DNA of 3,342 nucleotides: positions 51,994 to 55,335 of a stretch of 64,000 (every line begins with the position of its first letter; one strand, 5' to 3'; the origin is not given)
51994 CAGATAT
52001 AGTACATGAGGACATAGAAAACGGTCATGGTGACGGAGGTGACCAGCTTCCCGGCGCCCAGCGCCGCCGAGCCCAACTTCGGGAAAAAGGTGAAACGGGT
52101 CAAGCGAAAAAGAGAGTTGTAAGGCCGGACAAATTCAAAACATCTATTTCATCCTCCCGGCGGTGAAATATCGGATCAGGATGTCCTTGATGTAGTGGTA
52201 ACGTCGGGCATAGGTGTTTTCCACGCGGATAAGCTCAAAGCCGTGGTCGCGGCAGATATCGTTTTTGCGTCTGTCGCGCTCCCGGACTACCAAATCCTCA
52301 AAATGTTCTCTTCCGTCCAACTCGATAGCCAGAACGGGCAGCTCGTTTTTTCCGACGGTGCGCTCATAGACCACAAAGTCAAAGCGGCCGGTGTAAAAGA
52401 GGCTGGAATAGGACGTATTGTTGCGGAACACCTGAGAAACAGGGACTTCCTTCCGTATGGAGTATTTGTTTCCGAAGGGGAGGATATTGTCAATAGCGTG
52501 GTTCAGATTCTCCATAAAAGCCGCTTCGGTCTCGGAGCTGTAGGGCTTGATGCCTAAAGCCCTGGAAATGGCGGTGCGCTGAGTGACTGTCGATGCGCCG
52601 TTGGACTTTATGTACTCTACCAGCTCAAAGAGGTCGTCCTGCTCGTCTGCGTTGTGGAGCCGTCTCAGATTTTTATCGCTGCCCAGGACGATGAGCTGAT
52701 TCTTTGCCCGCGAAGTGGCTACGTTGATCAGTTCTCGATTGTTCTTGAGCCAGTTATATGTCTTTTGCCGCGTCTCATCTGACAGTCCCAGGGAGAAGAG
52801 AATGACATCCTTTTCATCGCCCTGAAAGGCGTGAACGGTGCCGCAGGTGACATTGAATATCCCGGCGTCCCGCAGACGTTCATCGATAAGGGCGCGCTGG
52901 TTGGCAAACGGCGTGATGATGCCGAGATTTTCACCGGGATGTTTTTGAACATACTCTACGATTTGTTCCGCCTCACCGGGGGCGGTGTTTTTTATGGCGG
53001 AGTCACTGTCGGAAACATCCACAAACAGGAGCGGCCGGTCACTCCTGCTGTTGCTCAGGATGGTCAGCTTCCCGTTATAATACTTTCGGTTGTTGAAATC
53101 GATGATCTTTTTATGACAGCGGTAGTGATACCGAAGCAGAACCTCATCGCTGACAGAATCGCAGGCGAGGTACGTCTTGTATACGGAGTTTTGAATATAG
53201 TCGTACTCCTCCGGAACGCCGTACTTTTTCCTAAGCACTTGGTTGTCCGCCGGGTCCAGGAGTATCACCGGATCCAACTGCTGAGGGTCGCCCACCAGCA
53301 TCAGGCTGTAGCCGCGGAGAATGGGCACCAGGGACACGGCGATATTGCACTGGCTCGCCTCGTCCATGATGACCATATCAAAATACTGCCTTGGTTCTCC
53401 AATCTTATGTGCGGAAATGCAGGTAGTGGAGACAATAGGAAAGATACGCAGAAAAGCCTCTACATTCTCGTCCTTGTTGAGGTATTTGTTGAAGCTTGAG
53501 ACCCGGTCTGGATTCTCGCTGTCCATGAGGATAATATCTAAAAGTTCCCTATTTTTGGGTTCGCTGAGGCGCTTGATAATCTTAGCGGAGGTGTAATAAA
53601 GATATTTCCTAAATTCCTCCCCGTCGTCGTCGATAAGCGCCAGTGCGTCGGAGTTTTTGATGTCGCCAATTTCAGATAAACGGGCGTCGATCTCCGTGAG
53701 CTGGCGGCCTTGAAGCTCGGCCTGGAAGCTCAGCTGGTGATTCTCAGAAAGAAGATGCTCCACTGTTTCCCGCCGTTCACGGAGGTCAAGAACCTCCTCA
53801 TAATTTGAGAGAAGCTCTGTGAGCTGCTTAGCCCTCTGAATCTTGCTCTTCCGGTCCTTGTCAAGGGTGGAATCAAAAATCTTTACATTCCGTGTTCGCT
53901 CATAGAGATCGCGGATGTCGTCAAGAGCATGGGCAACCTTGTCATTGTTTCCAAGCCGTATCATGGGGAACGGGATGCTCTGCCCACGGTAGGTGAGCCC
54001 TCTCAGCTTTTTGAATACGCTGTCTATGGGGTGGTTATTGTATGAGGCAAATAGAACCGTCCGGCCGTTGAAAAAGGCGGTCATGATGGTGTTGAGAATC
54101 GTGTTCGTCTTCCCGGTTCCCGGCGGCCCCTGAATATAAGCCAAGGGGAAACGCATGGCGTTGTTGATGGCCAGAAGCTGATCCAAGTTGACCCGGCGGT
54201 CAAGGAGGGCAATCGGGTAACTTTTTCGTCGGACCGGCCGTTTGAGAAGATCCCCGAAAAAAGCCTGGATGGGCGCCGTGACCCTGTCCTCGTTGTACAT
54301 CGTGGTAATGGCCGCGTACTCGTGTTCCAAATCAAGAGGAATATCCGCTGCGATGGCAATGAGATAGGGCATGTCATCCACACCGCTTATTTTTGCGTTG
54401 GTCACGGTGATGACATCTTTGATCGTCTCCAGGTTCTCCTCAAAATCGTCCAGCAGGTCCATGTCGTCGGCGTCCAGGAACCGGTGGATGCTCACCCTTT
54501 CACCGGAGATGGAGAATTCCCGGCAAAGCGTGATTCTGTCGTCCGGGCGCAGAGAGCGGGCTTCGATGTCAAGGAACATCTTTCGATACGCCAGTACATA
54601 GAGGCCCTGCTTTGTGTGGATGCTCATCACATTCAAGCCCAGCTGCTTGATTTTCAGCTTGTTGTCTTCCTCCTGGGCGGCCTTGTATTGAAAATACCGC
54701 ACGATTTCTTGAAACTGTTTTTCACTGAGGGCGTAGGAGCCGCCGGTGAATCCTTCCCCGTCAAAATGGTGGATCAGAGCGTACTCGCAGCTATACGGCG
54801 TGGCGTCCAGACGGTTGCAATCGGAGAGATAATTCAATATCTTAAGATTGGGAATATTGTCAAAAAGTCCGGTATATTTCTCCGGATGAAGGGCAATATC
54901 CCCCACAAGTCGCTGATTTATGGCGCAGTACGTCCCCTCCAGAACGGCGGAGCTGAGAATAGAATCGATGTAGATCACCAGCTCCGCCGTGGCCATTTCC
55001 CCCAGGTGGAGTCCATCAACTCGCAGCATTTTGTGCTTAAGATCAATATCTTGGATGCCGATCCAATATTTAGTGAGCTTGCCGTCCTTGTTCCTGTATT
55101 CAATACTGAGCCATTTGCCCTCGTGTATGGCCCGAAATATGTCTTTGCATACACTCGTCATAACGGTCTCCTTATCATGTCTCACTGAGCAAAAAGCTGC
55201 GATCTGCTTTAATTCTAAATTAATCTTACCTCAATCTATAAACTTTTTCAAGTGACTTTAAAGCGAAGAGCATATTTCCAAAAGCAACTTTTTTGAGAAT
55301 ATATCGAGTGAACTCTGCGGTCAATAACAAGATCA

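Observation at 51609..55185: Stand-alone WYL-like / SF1 helicase / DUF2726-nuclease gene (with a trailing small membrane protein) in an AT-richer patch: candidate single-gene defence module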

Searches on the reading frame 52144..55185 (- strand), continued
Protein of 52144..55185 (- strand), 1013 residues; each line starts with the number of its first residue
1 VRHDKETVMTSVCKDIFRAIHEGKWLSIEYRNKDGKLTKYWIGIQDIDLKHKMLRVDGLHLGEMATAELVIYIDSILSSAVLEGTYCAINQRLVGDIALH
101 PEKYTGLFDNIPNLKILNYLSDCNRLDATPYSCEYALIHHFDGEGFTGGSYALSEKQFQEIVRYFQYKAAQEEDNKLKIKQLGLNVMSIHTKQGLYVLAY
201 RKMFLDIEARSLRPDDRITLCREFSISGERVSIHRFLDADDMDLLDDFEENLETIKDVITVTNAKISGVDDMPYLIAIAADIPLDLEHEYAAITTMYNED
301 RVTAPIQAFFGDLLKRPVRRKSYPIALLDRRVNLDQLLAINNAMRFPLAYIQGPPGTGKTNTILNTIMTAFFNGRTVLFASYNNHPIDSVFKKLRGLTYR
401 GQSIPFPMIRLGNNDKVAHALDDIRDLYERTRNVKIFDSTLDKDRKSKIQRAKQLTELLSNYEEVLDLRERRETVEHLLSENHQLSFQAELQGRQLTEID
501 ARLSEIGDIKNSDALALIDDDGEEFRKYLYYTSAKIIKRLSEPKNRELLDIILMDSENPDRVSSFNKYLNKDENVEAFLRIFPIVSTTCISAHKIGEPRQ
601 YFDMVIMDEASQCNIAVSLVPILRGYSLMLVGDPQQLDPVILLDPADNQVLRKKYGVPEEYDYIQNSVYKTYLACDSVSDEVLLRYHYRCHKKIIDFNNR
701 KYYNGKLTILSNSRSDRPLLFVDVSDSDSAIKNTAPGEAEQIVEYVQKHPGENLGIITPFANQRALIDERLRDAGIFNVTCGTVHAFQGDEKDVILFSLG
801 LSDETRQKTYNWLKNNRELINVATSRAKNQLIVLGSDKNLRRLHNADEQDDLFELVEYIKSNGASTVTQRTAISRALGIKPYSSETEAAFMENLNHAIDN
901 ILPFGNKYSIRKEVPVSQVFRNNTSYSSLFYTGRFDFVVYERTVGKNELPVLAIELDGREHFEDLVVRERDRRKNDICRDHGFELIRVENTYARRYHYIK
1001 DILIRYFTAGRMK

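Call 85: search_protein_families(library=pfam, alignment_id=A6, max_evalue=0.00001)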
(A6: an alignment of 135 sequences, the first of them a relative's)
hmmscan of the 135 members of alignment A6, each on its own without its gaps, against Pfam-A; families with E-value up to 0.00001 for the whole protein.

A. member 1, L009:958-3120:- (721 aa): 9 families
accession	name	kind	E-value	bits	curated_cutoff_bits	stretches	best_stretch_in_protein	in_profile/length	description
PF00890.30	FAD_binding_2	-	5.3e-74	250.3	20.4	2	346-702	76-413/414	FAD binding domain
PF01476.26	LysM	-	4.2e-20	71.8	20.9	1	28-70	1-42/43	LysM domain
PF04205.19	FMN_bind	-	8.9e-16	58.7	22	1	116-188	1-77/77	FMN-binding domain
PF01266.30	DAO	-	3.7e-14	53.5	27.9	1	216-457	1-206/353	FAD dependent oxidoreductase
PF12831.13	FAD_oxidored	-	1.2e-11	45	27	1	216-258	1-43/416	FAD dependent oxidoreductase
PF03486.20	HI0933_like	-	6.3e-11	42.6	50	1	216-258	2-44/244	HI0933-like protein Rossmann domain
PF07992.20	Pyr_redox_2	-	1.5e-09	38.2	26.1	1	216-297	2-58/291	Pyridine nucleotide-disulphide oxidoreductase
PF01946.23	Thi4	-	1.2e-08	35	26.2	1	214-263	17-67/235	Thi4 family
PF13450.12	NAD_binding_8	-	7.7e-06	26.5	21.9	0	219-253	1-35/68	NAD(P)-binding Rossmann-like domain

B. families by the number of members that match (of 135 scanned): 162 families (the first 25 are shown)
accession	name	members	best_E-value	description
PF00270.35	DEAD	4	1.6e-29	DEAD/DEAH box helicase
PF00271.37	Helicase_C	4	3e-26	Helicase conserved C-terminal domain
PF01381.28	HTH_3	4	2.8e-13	Helix-turn-helix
PF01554.23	MatE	3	3.7e-52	MatE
PF10127.15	RlaP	2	5.5e-90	RNA repair pathway DNA polymerase beta family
PF04851.21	ResIII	2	8.4e-39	Type III restriction enzyme, res subunit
PF02082.26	Rrf2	2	3.2e-35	Iron-dependent Transcriptional regulator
PF02518.31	HATPase_c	2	7.5e-30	Histidine kinase-, DNA gyrase B-, and HSP90-like ATPase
PF09382.16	RQC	2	1.1e-24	RQC domain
PF00702.32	Hydrolase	2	8e-24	haloacid dehalogenase-like hydrolase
PF14815.12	NUDIX_4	2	3.4e-23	NUDIX domain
PF13419.12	HAD_2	2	1.3e-22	Haloacid dehalogenase-like hydrolase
PF00589.27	Phage_integrase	2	1.9e-22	Phage integrase family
PF00570.28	HRDC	2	1.1e-21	HRDC domain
PF00293.34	NUDIX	2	1.2e-20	NUDIX domain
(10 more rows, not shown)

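Call 89: find_related_loci(query=A1, collection=viral_contigs, flank=8000)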
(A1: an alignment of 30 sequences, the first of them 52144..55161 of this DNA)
Query A1 (1005 aa) in viral_contigs; peptide patterns used: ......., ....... (x = any residue, [..] = any of these).
11 stretches matched a pattern; 1 encode a relative of the query (tblastn E <= 1e-3); 1 distinct loci.
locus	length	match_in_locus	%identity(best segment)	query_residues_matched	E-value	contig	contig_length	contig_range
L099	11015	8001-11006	68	1-1003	0e+0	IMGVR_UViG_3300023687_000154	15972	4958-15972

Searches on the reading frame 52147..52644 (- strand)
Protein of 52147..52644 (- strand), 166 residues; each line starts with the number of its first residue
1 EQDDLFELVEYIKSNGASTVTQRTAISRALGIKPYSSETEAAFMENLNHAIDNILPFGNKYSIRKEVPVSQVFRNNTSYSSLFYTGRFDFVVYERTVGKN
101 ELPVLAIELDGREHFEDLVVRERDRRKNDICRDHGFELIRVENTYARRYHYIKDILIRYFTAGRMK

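Call 49: search_solved_structures(query=A5, max_evalue=10, show_alignments=3)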
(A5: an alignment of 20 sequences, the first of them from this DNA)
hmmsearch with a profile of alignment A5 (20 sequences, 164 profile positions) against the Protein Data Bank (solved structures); distinct sequences matched with E-value up to 10: 3.
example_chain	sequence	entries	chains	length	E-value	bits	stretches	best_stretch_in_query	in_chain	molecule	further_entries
6q45_H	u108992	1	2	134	0.2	14.5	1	16-71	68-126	ATP synthase epsilon chain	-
2e0p_A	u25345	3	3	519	1.5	11.7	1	20-97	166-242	Endoglucanase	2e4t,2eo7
9f4b_FG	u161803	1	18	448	1.8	11.4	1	17-53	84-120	Gp12 short tail fibers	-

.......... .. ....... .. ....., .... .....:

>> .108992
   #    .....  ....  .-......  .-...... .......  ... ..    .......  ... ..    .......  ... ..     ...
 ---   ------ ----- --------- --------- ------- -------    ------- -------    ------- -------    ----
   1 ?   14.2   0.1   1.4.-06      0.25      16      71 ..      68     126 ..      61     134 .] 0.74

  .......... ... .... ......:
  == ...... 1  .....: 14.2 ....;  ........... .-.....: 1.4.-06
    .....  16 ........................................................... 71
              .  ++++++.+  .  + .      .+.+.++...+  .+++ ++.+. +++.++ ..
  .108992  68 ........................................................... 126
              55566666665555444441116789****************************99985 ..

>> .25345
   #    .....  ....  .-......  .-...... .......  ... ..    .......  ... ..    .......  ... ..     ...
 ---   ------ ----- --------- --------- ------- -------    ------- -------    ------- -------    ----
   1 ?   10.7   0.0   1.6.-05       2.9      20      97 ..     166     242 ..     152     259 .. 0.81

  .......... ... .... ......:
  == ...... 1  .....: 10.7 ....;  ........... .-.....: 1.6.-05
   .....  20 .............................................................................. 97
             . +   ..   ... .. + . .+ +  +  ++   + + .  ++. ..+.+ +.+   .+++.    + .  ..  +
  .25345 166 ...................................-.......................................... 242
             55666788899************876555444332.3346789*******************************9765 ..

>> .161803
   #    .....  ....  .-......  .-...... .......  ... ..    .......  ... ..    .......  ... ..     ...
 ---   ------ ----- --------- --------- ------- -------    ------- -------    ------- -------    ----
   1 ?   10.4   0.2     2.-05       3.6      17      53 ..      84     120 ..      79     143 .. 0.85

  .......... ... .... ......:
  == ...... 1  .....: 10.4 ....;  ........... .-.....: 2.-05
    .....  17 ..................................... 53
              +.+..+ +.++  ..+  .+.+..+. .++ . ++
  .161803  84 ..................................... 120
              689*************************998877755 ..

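Call 72: search_protein_families(library=pfam, proteins=[window:52147-52644:-], max_evalue=1)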
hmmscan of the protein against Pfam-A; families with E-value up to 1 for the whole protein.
window:52147-52644:- (166 aa): 3 families
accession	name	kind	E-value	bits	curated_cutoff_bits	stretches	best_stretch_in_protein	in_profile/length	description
PF10881.14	DUF2726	-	1.5e-09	38.1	24.7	1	37-152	6-120/126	Protein of unknown function (DUF2726)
PF18741.7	MTES_1575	-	2.6e-05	24.7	38.2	1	87-144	26-79/96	REase_MTES_1575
PF04480.18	DUF559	-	0.0083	16.4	20.6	1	105-144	55-91/109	Protein of unknown function (DUF559)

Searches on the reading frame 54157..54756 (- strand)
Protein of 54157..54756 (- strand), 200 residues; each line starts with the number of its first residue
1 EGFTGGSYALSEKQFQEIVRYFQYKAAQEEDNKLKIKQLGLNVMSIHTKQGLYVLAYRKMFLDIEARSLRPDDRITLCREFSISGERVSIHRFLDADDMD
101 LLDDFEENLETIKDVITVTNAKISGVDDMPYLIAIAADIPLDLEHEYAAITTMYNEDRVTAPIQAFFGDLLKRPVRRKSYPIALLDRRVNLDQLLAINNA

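Call 54: predict_structure(alignment_id=A4)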
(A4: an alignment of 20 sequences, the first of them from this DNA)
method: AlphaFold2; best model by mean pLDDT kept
length: 200 residues; sequences in the alignment: 20
mean_pLDDT: 66.7   pTM: 0.57
mean pLDDT of the five models: 66.7, 63.6, 62.4, 57.1, 57.0
residues with pLDDT >= 90: 14; 70-90: 79; 50-70: 59; < 50: 48
segments of 3 or more residues with pLDDT < 50: 23-30, 138-141, 168-200
pLDDT, mean of each block of 10 residues (from residue 1): 59 67 45 60 85 85 71 86 73 88 90 87 80 61 53 62 51 39 46 44
secondary structure, 60 per line:
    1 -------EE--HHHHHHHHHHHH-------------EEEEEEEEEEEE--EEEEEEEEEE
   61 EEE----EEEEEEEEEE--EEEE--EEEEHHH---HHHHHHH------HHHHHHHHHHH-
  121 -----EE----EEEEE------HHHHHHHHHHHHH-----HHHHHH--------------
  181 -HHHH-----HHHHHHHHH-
elements in order: H12-23 E37-48 E51-63 E68-77 E80-83 E86-89 H96-102 H109-119 E132-136 H143-155 H161-166 H182-185 H191-199

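Call 59: fold_search(model_id=the predicted structure, library=pdb)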
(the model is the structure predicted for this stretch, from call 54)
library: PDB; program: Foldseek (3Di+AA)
matches with E <= 10: 245; with E <= 0.001: 0
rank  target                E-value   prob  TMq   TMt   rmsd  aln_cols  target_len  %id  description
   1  9eb9_A                3.3e-01  0.02  0.11  0.06  22.7       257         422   12  Human TRPML1 bound to Sybody94 (released 2026-01-21)
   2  7rtn_A                3.5e-01  0.06  0.15  0.12  21.3       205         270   11  Cryo-EM structure of bluetongue virus capsid protein VP5 at low endosomal pH (released 2021-11-03)
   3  7rto_B                4.7e-01  0.03  0.12  0.08  21.0       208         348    9  Cryo-EM structure of bluetongue virus capsid protein VP5 at low endosomal pH intermediate state 2 (released 2021-11-03)
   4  8f18_K                6.4e-01  0.04  0.14  0.09  18.6       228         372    7  Apo KIF20A[1-565] class-2 in complex with a microtubule (released 2023-09-20)
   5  8b76_B                6.4e-01  0.04  0.14  0.05  16.1       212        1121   10  The crystal structure of M644G variant of DNA Pol Epsilon containing dTTP in the polymerase active site (released 2023-11-01)
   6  9o0d_C                7.2e-01  0.15  0.13  0.12   7.6        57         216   14  crystal structure of rSAMD9 tRNase domain (released 2025-07-02)
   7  7r8q_A                7.6e-01  0.06  0.14  0.09  13.9       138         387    9  Closed form of SAOUHSC_02373 in complex with ADP, citrate, Mg2+ and Na+ (released 2022-09-14)
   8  9b8t_A                7.6e-01  0.05  0.16  0.05  17.1       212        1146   10  Human polymerase epsilon bound to PCNA and DNA in the nucleotide bound state (released 2024-09-11)
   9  7fgp_A                8.6e-01  0.07  0.16  0.10  14.6       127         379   14  Crystal structure of Aureimonas altamirenisis flavin-containing opine dehydrogenase (FAD-bound form) (released 2022-08-31)
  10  7pub_Fi               8.6e-01  0.05  0.11  0.06  10.5        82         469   13  Late assembly intermediate of the Trypanosoma brucei mitoribosomal small subunit (released 2022-05-04)
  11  3bnw_A                1.1e+00  0.08  0.18  0.22  15.2       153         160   10  Crystal structure of riboflavin kinase from Trypanosoma brucei (released 2008-01-08)
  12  6hlu_B                1.1e+00  0.05  0.14  0.05  13.9       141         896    9  Crystal structure of the LRR-Roc-COR domain of the Chlorobium tepidum Roco protein (released 2018-12-26)
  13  7r8q_B                1.2e+00  0.04  0.14  0.09  13.4       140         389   10  Closed form of SAOUHSC_02373 in complex with ADP, citrate, Mg2+ and Na+ (released 2022-09-14)
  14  5fld                  1.2e+00  0.03  0.09  0.13  10.7        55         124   13  Crystal structure of raptor adenovirus 1 fibre head, beta-hairpin deleted form (released 2016-06-29)
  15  9o0d_B                1.2e+00  0.11  0.13  0.12   7.6        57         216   16  crystal structure of rSAMD9 tRNase domain (released 2025-07-02)
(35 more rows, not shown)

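Call 72: search_protein_families(library=pfam, proteins=[window:54157-54756:-], max_evalue=1)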
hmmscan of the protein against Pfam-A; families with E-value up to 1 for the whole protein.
window:54157-54756:- (200 aa): 1 family
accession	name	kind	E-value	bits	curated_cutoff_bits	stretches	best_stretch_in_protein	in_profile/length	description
PF17601.7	DUF5497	-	0.069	13.9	27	1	7-59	33-82/89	Family of unknown function (DUF5497)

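Call 88: fold_search(model_id=the predicted structure, library=viral)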
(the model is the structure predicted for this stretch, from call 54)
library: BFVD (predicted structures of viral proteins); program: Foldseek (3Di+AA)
matches with E <= 10: 398; with E <= 0.001: 0
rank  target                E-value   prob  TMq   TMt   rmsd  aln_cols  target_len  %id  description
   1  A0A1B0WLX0            8.4e-02  0.18  0.19  0.20  15.2       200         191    9  (no name in the UniProt tables at hand)
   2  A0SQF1                1.4e-01  0.09  0.14  0.15  15.1       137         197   12  Outer capsid protein VP2 (Fragment) [Epizootic hemorrhagic disease virus]
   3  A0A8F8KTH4            1.8e-01  0.09  0.18  0.16  17.3       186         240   11  Uncharacterized protein [Clandestinovirus]
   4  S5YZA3                1.9e-01  0.06  0.14  0.11  20.6       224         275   11  Uncharacterized protein [Mycobacterium phage Dylan]
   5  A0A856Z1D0            3.3e-01  0.10  0.22  0.10  23.4       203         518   14  PC717R 1 [African swine fever virus]
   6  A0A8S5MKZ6            3.3e-01  0.09  0.12  0.24  11.9        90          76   14  Uncharacterized protein [Siphoviridae sp. ctrpg19]
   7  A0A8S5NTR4            3.3e-01  0.08  0.14  0.14  12.7       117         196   14  Uncharacterized protein [Siphoviridae sp. ctQ091]
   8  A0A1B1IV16            3.5e-01  0.03  0.12  0.04  29.0       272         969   10  (no name in the UniProt tables at hand)
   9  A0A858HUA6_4          3.9e-01  0.06  0.17  0.04  24.2       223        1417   11  Replicase polyprotein 1ab (Fragment) [Coronaviridae sp.]
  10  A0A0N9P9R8            3.9e-01  0.03  0.10  0.13  19.2       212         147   12  (no name in the UniProt tables at hand)
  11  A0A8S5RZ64            4.2e-01  0.10  0.19  0.18  14.2       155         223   10  Uncharacterized protein [Myoviridae sp. ctNQV2]
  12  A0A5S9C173            4.2e-01  0.06  0.15  0.14  18.4       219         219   10  Uncharacterized protein [Tenacibaculum phage PTm1]
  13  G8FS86                5.0e-01  0.20  0.14  0.35   8.4        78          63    6  Uncharacterized protein [Gordonia phage GTE7]
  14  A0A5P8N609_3          5.3e-01  0.03  0.14  0.04  18.0       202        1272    9  (no name in the UniProt tables at hand)
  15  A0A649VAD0            5.6e-01  0.06  0.16  0.21  14.1       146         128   12  (no name in the UniProt tables at hand)
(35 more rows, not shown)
